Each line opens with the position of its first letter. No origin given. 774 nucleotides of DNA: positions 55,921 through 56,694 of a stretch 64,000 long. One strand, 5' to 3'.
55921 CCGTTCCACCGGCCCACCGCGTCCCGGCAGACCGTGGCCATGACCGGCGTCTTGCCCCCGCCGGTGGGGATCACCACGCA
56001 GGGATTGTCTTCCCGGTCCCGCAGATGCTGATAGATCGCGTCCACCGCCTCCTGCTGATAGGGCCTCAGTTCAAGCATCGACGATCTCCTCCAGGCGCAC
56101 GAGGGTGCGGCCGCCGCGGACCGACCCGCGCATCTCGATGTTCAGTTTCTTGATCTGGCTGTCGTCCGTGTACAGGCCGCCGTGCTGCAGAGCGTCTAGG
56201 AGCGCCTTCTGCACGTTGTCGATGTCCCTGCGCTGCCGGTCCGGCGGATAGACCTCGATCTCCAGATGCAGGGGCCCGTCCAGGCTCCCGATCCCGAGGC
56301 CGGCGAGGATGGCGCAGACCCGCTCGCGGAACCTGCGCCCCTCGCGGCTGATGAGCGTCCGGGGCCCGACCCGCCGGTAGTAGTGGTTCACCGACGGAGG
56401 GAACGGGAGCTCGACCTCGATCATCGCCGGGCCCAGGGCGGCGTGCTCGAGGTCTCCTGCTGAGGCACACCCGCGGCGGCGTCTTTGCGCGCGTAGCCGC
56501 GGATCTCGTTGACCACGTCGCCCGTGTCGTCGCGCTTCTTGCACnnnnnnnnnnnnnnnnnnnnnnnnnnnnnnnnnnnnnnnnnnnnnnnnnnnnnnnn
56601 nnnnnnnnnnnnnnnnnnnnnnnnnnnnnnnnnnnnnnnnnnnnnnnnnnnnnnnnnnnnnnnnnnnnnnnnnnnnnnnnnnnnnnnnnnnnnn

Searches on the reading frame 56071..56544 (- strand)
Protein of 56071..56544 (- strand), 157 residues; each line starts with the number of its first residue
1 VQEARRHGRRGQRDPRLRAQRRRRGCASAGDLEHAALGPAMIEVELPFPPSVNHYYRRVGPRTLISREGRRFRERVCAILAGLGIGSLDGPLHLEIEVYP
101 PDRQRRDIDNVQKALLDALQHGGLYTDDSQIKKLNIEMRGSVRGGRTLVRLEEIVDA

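Call 11: search_protein_families(library=phrogs, proteins=[window:56071-56544:-], max_evalue=0.001)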
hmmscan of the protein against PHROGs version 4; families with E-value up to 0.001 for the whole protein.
window:56071-56544:- (157 aa): 5 families
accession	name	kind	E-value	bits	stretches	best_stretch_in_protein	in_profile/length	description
phrog_34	-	DNA, RNA and nucleotide metabolism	1.8e-41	143.6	1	36-155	69-195/259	RusA-like Holliday junction resolvase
phrog_1532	-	unknown function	3.4e-20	72.5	1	88-154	6-72/80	-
phrog_140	-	DNA, RNA and nucleotide metabolism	1.2e-10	42.4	1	43-156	40-170/219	RusA-like Holliday junction resolvase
phrog_1682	-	DNA, RNA and nucleotide metabolism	3e-05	24.5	1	86-135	73-126/387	RusA-like Holliday junction resolvase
phrog_11573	-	unknown function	4.6e-05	24.7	1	49-145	9-99/110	-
